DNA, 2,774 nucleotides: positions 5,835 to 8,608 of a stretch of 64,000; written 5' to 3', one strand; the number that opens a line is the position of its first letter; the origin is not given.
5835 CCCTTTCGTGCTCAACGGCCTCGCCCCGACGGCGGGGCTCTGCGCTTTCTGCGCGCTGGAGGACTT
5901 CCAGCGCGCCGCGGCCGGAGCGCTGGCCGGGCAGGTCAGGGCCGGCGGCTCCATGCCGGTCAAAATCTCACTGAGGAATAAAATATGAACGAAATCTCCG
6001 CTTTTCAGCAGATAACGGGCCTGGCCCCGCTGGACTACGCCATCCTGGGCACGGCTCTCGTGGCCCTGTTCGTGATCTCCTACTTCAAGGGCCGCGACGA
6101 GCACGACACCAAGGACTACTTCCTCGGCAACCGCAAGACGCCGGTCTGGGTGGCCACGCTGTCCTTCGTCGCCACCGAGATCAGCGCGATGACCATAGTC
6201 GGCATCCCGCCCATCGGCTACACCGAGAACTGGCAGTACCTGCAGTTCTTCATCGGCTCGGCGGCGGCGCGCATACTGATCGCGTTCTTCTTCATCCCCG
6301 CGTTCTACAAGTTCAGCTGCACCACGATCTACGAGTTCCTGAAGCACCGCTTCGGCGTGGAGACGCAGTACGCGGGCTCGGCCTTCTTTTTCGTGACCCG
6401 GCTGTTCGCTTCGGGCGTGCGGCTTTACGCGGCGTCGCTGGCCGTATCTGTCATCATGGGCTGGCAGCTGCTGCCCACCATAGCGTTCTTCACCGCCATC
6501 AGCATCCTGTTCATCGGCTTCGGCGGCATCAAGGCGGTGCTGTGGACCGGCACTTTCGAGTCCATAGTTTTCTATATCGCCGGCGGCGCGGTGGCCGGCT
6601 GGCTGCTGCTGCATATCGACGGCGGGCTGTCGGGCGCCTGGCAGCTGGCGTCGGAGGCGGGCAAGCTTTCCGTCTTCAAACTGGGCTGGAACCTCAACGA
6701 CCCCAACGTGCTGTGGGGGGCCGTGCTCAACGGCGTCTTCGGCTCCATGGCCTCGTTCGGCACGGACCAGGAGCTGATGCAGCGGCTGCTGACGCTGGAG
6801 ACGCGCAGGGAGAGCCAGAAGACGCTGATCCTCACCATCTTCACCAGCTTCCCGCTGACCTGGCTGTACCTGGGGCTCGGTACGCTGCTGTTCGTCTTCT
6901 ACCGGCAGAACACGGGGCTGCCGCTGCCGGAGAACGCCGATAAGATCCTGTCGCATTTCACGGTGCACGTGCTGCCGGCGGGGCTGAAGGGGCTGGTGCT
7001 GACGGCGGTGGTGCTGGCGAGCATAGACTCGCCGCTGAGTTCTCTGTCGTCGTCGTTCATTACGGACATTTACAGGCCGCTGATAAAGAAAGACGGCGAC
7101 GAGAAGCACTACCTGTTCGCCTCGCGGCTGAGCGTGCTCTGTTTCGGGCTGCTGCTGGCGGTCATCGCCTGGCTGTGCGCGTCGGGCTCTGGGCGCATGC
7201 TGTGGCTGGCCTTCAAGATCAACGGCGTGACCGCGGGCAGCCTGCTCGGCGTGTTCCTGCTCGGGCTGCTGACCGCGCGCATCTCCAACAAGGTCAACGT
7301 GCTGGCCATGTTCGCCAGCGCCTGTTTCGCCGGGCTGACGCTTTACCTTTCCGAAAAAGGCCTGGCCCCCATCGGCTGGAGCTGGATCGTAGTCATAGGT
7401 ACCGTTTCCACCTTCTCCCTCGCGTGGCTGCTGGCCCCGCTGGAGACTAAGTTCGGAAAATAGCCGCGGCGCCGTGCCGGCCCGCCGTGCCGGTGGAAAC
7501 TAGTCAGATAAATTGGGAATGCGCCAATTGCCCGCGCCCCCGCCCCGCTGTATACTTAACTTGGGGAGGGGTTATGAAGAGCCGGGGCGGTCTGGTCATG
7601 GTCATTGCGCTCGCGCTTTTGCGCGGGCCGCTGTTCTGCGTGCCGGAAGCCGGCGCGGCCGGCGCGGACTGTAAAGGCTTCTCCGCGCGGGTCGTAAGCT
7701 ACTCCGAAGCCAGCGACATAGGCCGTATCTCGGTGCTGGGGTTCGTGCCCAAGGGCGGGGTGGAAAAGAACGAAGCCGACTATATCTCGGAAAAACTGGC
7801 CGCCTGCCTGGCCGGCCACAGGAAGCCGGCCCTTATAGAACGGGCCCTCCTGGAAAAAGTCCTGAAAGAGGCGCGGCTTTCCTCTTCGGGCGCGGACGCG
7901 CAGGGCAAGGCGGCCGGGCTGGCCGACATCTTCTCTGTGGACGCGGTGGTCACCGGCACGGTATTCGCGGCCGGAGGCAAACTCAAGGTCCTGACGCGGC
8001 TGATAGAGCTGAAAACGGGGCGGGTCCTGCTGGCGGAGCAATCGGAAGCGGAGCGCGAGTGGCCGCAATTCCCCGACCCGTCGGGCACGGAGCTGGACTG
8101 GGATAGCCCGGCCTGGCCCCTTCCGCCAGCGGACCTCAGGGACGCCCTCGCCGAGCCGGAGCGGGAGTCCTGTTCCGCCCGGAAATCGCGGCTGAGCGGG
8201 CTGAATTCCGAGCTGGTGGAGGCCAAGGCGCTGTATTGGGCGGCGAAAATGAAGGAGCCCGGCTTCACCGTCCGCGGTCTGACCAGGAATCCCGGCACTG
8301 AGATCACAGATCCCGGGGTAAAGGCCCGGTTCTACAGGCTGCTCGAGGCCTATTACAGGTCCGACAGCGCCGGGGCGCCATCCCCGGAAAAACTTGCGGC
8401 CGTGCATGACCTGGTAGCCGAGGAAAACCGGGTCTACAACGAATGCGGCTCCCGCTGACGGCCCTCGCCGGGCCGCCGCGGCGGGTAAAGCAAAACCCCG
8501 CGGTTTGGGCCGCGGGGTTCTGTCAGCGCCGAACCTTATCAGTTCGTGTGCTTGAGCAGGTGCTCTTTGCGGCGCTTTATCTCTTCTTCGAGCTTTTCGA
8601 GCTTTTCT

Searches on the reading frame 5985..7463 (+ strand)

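Call 51: search_protein_families(library=pfam, proteins=[window:5985-7463:+], max_evalue=0.0001)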
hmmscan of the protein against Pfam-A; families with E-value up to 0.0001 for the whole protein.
window:5985-7463:+ (492 aa): 1 family
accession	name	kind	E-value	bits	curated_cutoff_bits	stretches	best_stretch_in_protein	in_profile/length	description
PF00474.23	SSF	-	4.5e-32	111.9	22.8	1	45-436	1-397/406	Sodium:solute symporter family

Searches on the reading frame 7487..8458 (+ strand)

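Call 51: search_protein_families(library=pfam, proteins=[window:7487-8458:+], max_evalue=0.0001)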
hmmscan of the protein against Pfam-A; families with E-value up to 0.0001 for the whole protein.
window:7487-8458:+ (323 aa): 1 family
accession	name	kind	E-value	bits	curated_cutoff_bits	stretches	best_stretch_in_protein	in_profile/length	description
PF03783.19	CsgG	-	5e-06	26.4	20.8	0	104-161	44-100/210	Curli production assembly/transport component CsgG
